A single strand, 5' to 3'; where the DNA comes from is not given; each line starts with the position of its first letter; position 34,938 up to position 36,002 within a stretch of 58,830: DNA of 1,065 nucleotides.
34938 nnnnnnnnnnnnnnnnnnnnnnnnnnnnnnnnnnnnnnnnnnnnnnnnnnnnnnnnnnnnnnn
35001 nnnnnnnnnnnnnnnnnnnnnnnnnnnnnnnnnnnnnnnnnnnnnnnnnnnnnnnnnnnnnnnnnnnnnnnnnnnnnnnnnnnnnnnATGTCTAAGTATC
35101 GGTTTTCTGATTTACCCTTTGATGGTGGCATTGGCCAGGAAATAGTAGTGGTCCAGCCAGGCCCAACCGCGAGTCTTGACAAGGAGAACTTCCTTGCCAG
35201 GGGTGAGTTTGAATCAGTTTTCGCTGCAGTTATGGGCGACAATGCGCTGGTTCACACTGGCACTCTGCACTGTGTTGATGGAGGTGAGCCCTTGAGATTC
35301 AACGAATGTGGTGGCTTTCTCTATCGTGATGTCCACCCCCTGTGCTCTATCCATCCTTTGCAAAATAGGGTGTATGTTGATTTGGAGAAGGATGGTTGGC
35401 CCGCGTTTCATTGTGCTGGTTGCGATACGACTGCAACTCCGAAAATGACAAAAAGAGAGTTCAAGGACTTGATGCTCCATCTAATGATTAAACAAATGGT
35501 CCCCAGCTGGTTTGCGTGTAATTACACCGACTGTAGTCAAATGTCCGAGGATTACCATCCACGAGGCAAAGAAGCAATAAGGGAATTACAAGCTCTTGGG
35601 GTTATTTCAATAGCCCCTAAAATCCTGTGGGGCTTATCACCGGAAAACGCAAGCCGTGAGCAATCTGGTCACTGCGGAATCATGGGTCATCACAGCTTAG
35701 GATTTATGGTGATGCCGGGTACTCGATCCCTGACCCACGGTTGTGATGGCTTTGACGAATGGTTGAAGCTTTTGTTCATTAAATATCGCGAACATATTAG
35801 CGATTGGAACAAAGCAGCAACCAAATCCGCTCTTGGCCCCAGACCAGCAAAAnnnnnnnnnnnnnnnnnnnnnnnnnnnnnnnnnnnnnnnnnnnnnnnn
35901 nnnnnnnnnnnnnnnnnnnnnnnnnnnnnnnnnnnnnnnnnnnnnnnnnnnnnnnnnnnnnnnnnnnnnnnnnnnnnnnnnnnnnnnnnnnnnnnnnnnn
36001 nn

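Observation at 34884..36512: Self-contained plus-strand GC-rich island: promoter, 165-nt leader, Cys/His-rich orphan ORF, two tRNAs, structured RNA, terminator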

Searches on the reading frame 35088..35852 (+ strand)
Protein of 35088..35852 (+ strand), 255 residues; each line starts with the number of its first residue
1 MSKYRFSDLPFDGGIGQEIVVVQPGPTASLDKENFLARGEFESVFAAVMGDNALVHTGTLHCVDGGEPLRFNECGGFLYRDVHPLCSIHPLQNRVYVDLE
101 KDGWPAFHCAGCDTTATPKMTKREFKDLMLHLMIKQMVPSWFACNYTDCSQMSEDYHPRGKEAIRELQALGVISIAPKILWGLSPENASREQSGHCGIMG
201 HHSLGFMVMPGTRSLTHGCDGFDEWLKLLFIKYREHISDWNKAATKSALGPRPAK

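Call 7: search_protein_families(library=pfam, proteins=[window:35088-35852:+], max_evalue=10)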
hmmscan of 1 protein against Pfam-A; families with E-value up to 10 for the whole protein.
window:35088-35852:+ (255 aa): 0 families

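Call 9: find_homologous_proteins(query=window:35088-35852:+)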
Query window:35088-35852:+ (255 aa): 3 proteins with E <= 0.001 among 230 candidates.
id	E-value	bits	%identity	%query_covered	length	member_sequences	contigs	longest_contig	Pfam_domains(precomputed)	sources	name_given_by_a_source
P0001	6.6e-179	611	100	100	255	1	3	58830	-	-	-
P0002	9.0e-33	131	35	99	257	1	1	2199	-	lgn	-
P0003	7.0e-14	70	30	97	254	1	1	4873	-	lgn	-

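Call 12: find_encoding_contigs(protein=P0002, flank=10000)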
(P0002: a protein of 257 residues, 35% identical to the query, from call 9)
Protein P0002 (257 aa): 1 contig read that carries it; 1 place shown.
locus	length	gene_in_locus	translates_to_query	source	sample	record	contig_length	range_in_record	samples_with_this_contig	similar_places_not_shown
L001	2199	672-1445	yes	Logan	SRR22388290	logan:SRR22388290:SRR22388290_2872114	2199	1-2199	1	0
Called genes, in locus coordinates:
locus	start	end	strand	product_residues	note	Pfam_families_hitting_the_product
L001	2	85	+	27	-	?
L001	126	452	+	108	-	PF03091:CutA1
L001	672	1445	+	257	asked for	-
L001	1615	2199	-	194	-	?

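Call 13: find_encoding_contigs(protein=P0003, flank=10000)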
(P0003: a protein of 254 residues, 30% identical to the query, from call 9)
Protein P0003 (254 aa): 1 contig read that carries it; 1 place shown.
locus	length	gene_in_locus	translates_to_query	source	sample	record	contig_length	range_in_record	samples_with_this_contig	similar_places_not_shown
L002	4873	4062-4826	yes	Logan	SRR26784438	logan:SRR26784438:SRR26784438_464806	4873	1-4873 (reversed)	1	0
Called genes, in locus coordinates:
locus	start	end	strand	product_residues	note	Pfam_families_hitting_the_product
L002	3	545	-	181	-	?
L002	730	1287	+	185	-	-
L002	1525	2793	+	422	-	PF00696:AA_kinase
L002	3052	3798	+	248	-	-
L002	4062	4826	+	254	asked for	-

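Call 14: find_encoding_contigs(protein=P0001, flank=10000)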
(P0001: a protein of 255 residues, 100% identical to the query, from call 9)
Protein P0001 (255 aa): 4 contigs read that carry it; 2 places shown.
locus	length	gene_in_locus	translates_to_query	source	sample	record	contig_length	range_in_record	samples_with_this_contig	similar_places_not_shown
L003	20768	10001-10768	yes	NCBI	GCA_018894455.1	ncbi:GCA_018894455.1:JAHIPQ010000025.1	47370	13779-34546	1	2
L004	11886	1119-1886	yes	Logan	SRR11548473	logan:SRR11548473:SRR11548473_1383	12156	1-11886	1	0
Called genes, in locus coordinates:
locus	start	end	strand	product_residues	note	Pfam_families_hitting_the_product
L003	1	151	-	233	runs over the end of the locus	PF08713:DNA_alkylation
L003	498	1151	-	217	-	PF00512:HisKA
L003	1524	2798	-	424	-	PF08245:Mur_ligase_M, PF02875:Mur_ligase_C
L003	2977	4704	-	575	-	PF03717:PBP_dimer, PF00905:Transpeptidase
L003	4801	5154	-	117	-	-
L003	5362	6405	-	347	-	PF01795:Methyltransf_5, PF01209:Ubie_methyltran (weak), PF13847:Methyltransf_31 (weak), PF13649:Methyltransf_25 (weak)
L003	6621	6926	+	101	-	-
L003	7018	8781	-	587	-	PF10092:DUF2330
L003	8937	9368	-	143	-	PF02381:MraZ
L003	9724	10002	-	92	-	-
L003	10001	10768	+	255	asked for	-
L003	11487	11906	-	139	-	PF00814:TsaD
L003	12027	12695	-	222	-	-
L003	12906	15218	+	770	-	-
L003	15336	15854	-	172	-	PF16320:Ribosomal_L12_N, PF00542:Ribosomal_L12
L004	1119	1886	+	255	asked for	-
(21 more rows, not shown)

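Call 24: find_related_loci(query=A1, collection=metagenome_contigs, flank=4000)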
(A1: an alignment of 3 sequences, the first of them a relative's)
Query A1 (255 aa) in metagenome_contigs; peptide patterns used: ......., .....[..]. (x = any residue, [..] = any of these).
485 stretches matched a pattern; 3 encode a relative of the query (tblastn E <= 1e-3); 3 distinct loci.
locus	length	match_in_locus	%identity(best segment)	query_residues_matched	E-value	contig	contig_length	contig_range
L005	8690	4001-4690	31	7-255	2e-31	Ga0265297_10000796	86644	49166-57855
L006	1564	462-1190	31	6-252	2e-25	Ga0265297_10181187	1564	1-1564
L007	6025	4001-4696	25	19-252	4e-16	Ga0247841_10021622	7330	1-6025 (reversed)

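Call 31: search_protein_representatives(alignment_id=A1)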
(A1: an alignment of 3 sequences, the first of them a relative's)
Query: 3 sequences, 259 profile positions. Proteins with E-value up to 0.001 (for the whole library): 106; up to 1e-10: 91; up to 1e-30: 33. The best 106 are listed.
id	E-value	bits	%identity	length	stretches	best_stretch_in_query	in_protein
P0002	9.3e-131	451.2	-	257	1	1-259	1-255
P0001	3.7e-116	403.3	-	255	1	1-259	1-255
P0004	3.1e-84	298.7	-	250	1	5-258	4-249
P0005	1.5e-60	221.1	-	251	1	3-258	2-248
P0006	3.6e-53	196.9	-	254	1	1-258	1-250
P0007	1.2e-52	195.2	-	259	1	5-258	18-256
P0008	3.3e-51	190.4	-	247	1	3-259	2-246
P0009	1.1e-49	185.5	-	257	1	1-258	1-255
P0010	1.7e-49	184.8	-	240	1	1-259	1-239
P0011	2.4e-49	184.4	-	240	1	2-259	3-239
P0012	5.0e-49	183.3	-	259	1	3-257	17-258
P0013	3.5e-48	180.5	-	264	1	1-257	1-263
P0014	6.1e-47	176.5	-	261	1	1-256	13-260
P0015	1.3e-45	172.1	-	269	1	4-257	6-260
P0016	3.9e-45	170.5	-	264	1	1-259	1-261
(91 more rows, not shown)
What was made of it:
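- Checked: The ORF belongs to a real family of 106 clusters (call 31).
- It is real and coherent: 106 clusters, nearly all 220-280 aa (plus a few fragments) (call 31).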

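Call 33: find_homologous_proteins(query=A2, max_evalue=0.00001)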
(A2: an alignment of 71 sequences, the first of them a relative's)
Query A2 (71 sequences) (255 aa, profile of the alignment): 5 proteins with E <= 0.00001 among 2499 candidates.
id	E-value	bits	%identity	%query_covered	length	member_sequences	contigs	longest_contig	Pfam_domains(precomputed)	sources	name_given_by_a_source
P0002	1.5e-77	278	35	99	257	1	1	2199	-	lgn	-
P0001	6.1e-65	237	100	100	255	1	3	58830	-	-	-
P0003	9.9e-63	230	30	97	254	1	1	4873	-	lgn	-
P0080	4.2e-51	192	23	92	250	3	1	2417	-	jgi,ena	-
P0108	3.4e-48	182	25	92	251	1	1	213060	-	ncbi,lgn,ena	-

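Call 35: find_encoding_contigs(protein=P0108, flank=5000, max_places=3)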
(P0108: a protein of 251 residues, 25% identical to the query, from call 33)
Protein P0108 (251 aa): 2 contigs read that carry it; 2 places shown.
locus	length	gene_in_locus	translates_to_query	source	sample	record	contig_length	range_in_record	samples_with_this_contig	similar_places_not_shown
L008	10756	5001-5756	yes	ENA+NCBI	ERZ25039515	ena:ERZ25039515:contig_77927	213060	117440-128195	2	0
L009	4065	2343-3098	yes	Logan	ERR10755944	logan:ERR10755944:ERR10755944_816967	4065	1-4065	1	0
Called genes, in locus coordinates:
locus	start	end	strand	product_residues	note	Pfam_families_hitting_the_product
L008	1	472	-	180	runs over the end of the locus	-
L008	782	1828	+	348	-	PF01926:MMR_HSR1, PF02421:FeoB_N, PF06071:YchF-GTPase_C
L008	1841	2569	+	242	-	PF01255:Prenyltransf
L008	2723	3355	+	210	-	PF01135:PCMT, PF13847:Methyltransf_31 (weak), PF13649:Methyltransf_25 (weak)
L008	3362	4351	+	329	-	PF02618:YceG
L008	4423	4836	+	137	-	-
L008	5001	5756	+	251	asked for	-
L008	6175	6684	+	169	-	PF00466:Ribosomal_L10, PF27436:RL10_C (faint)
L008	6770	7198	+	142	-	PF16320:Ribosomal_L12_N, PF00542:Ribosomal_L12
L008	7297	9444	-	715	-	-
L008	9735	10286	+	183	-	-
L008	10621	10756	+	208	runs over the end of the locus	-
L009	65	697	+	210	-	PF01135:PCMT, PF13847:Methyltransf_31 (weak), PF13649:Methyltransf_25 (weak)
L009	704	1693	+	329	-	PF02618:YceG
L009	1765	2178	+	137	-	-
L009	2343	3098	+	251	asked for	-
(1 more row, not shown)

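Call 36: find_encoding_contigs(protein=P0006, flank=3000, max_places=3)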
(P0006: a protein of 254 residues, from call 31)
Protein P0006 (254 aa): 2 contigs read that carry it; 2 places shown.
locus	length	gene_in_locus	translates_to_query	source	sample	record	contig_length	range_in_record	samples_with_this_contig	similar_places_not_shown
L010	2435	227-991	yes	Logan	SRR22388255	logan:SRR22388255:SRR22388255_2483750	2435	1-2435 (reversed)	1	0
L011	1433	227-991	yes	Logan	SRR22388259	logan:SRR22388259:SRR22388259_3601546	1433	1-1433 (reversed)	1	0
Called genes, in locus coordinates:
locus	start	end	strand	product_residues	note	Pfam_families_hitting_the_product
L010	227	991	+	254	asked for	-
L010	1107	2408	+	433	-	PF02812:ELFV_dehydrog_N, PF00208:ELFV_dehydrog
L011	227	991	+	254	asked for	-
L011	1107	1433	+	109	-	?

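Call 40: predict_structure(alignment_id=A2)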
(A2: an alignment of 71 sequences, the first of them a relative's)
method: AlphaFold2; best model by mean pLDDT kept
length: 255 residues; sequences in the alignment: 71
mean_pLDDT: 90.1   pTM: 0.89
mean pLDDT of the five models: 90.1, 89.7, 89.6, 88.7, 88.5
residues with pLDDT >= 90: 190; 70-90: 42; 50-70: 20; < 50: 3
segments of 3 or more residues with pLDDT < 50: none
pLDDT, mean of each block of 10 residues (from residue 1): 76 90 97 97 96 92 94 94 60 70 81 91 94 98 97 88 96 97 82 75 97 96 98 97 96 91
secondary structure, 60 per line:
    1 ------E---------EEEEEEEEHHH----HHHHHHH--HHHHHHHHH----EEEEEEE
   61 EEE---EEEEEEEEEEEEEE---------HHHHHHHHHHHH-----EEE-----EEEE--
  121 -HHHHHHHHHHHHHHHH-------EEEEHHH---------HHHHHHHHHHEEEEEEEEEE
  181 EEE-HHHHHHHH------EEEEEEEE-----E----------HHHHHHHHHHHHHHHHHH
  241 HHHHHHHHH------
elements in order: E17-24 H32-38 H41-49 E54-63 E67-80 H90-101 E107-109 E115-118 H122-137 E145-148 H161-170 E171-183 H185-192 E199-206 H223-249
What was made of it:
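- The AlphaFold model is confident (call 40).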

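Call 49: fold_search(model_id=the predicted structure, library=pdb)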
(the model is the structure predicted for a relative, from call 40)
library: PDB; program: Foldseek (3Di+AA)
matches with E <= 10: 80; with E <= 0.001: 0
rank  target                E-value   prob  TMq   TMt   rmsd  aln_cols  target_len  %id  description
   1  5ynu_B                7.8e-01  0.06  0.18  0.16  17.3       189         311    7  Crystal structure of an aromatic prenyltransferase FAMD1 from Fischerella ambigua UTEX 1903 in complex with INN (released 2018-08-29)
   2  5ynw_B                8.3e-01  0.04  0.16  0.14  17.3       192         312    8  Crystal structure of an aromatic prenyltransferase FAMD1 from Fischerella ambigua UTEX 1903 in complex with DMASPP and (released 2018-08-29)
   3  7q3a_A                1.1e+00  0.01  0.11  0.09  23.3       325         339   12  Crystal structure of MAB_4324 a tandem repeat GNAT from Mycobacterium abscessus (released 2022-05-04)
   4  7q3a_B                1.1e+00  0.01  0.11  0.09  22.5       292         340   11  Crystal structure of MAB_4324 a tandem repeat GNAT from Mycobacterium abscessus (released 2022-05-04)
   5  5y84_A                1.3e+00  0.04  0.17  0.16  17.2       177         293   10  Hapalindole U and DMSPP Bound AmbP3 (released 2018-07-18)
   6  6os5_B                1.3e+00  0.02  0.14  0.11  18.2       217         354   10  Crystal structure of CymD prenyltransferase complexed with L-tryptophan (released 2019-07-17)
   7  5ynv_B                1.4e+00  0.03  0.18  0.15  16.6       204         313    7  Crystal structure of an aromatic prenyltransferase FAMD1 from Fischerella ambigua UTEX 1903 in complex with DMASPP (released 2018-08-29)
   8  5y7c_A                1.4e+00  0.04  0.20  0.18  16.1       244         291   11  Hapalindole A and DMSPP Bound AmbP3 (released 2018-07-18)
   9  5y4g_A                1.5e+00  0.03  0.16  0.15  17.3       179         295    8  Apo Structure of AmbP3 (released 2018-07-18)
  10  5ynt_A                1.6e+00  0.04  0.20  0.18  16.2       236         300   11  Crystal structure of an aromatic prenyltransferase FAMD1 from Fischerella ambigua UTEX 1903 (released 2018-08-29)
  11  5ynt_B                1.7e+00  0.04  0.19  0.16  16.8       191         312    7  Crystal structure of an aromatic prenyltransferase FAMD1 from Fischerella ambigua UTEX 1903 (released 2018-08-29)
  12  5y4g_B                1.7e+00  0.03  0.16  0.15  16.7       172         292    9  Apo Structure of AmbP3 (released 2018-07-18)
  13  5gi6                  1.8e+00  0.04  0.11  0.13  16.7       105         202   14  Crystal Structure of Drosophila melanogaster Dopamine N-Acetyltransferase Bound to CoA and Phenylethylamine (released 2017-07-05)
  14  5ynw_A                1.9e+00  0.03  0.20  0.17  15.8       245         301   10  Crystal structure of an aromatic prenyltransferase FAMD1 from Fischerella ambigua UTEX 1903 in complex with DMASPP and (released 2018-08-29)
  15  5zde                  1.9e+00  0.02  0.10  0.10  11.2        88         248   10  Crystal structure of poly(ADP-ribose) glycohydrolase (PARG) from Deinococcus radiodurans in complex with ADP-ribose (P32 (released 2019-02-27)
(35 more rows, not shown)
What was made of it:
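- On Any Pfam / NCBIfam / PADLOC family, or solved fold: Call 49 (Foldseek against PDB: best E 0.78, TM below 0.2).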

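Call 57: find_encoding_contigs(protein=P0004, flank=3000, max_places=3)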
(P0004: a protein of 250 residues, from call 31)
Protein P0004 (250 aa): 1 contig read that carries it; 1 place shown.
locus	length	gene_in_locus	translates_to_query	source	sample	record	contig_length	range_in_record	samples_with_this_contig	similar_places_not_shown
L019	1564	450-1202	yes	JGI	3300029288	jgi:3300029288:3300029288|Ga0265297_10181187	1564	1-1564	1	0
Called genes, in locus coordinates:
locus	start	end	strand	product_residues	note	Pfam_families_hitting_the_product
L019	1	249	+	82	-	?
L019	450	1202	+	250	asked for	-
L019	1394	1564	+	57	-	?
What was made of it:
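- Tried and rejected: One contig look-up was wasted, because L019 is the same contig as L006 (call 57).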

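Call 58: find_encoding_contigs(protein=P0005, flank=3000, max_places=3)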
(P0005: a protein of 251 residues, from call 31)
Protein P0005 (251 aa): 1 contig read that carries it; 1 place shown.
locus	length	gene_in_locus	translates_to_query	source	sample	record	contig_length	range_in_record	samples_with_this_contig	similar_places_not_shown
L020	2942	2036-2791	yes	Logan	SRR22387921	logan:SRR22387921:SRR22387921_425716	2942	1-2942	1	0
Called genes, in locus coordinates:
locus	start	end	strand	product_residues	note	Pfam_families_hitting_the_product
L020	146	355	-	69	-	-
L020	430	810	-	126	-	-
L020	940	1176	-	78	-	-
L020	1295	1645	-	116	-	-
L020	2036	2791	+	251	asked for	-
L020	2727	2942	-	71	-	?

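Call 63: search_solved_structures(query=A2, max_evalue=10)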
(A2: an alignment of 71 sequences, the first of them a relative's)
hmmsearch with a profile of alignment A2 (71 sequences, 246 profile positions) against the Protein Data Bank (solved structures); distinct sequences matched with E-value up to 10: 3.
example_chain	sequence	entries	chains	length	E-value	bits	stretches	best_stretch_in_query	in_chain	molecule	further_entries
6qj3_A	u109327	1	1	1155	0.019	17.5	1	69-182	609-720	Condensin complex subunit 1,Condensin complex subunit 1,Ycs4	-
6qj4_A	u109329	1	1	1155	0.019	17.5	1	69-182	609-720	Condensin complex subunit 1,Condensin complex subunit 1,Condensin complex subunit 1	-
8sxq_A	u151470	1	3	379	0.76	12.3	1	188-243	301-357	SEL-1 repeat protein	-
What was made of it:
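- On Any Pfam / NCBIfam / PADLOC family, or solved fold: Call 63 (PDB sequences).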

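Call 64: search_protein_families(library=ncbifam, proteins=[P0001, P0002, P0006, P0108], max_evalue=1)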
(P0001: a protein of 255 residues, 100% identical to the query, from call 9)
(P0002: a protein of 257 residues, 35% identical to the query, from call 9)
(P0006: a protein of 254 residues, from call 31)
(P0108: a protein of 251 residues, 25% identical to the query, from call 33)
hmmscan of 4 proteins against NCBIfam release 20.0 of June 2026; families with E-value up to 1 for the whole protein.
P0001 (255 aa): 0 families

P0002 (257 aa): 0 families

P0006 (254 aa): 0 families

P0108 (251 aa): 1 family
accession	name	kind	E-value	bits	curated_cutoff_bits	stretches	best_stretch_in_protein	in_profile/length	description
NF052224.1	HistRaceHisRFuso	equivalog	0.038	13.7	400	1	37-81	23-66/254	histidine racemase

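Call 65: search_protein_families(library=padloc, proteins=[P0001, P0002, P0006, P0108], max_evalue=1)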
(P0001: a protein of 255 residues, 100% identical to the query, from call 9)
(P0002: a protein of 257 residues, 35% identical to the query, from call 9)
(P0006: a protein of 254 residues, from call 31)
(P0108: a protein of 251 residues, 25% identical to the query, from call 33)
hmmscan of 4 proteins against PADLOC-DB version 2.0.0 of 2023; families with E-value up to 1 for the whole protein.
P0001 (255 aa): 0 families

P0002 (257 aa): 0 families

P0006 (254 aa): 0 families

P0108 (251 aa): 0 families

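Call 67: find_related_loci(query=A2, collection=viral_contigs, flank=6000)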
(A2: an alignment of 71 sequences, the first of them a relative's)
Query A2 (255 aa) in viral_contigs; peptide patterns used: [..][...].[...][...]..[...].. (x = any residue, [..] = any of these).
99 stretches matched a pattern, but none encodes a relative of the query by tblastn (E <= 1e-3).
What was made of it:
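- Tried and rejected: A scan of IMG/VR with the family profile found no viral copy (call 67).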

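Call 69: find_related_loci(query=A4, collection=genome_contigs, flank=6000)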
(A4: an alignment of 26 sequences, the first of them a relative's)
Query A4 (255 aa) in genome_contigs; peptide patterns used: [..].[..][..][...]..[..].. (x = any residue, [..] = any of these).
55 stretches matched a pattern; 6 encode a relative of the query (tblastn E <= 1e-3); 6 distinct loci.
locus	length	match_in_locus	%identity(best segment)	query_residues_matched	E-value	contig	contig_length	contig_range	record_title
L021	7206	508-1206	31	7-255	3e-31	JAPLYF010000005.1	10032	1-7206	MAG: Candidatus Parcubacteria bacterium isolate LacPavin_0920_SED4_MAG_37_11 LacPavin_0920_SED4_scaffold_167052, whole g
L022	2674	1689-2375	30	19-250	2e-24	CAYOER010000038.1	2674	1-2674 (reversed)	MAG TPA_asm: uncultured Candidatus Saccharibacteria bacterium isolate SRP062349_co2_94 genome assembly, contig: NODE_242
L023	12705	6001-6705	28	1-255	3e-23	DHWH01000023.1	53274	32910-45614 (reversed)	MAG TPA_asm: Patescibacteria group bacterium UBA5187 UBA5187_contig_873, whole genome shotgun sequence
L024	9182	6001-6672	33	1-229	5e-22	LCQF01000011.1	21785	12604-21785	MAG: Parcubacteria group bacterium GW2011_GWA2_49_9 UY50_C0011, whole genome shotgun sequence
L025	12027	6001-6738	26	5-255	2e-16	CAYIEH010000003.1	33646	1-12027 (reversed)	MAG TPA_asm: uncultured Candidatus Saccharibacteria bacterium isolate ERP119705_co18_240 genome assembly, contig: NODE_1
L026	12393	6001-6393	33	115-253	3e-13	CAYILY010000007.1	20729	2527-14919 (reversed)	MAG TPA_asm: uncultured Gammaproteobacteria bacterium isolate ERP119705_co25_664 genome assembly, contig: NODE_1510_leng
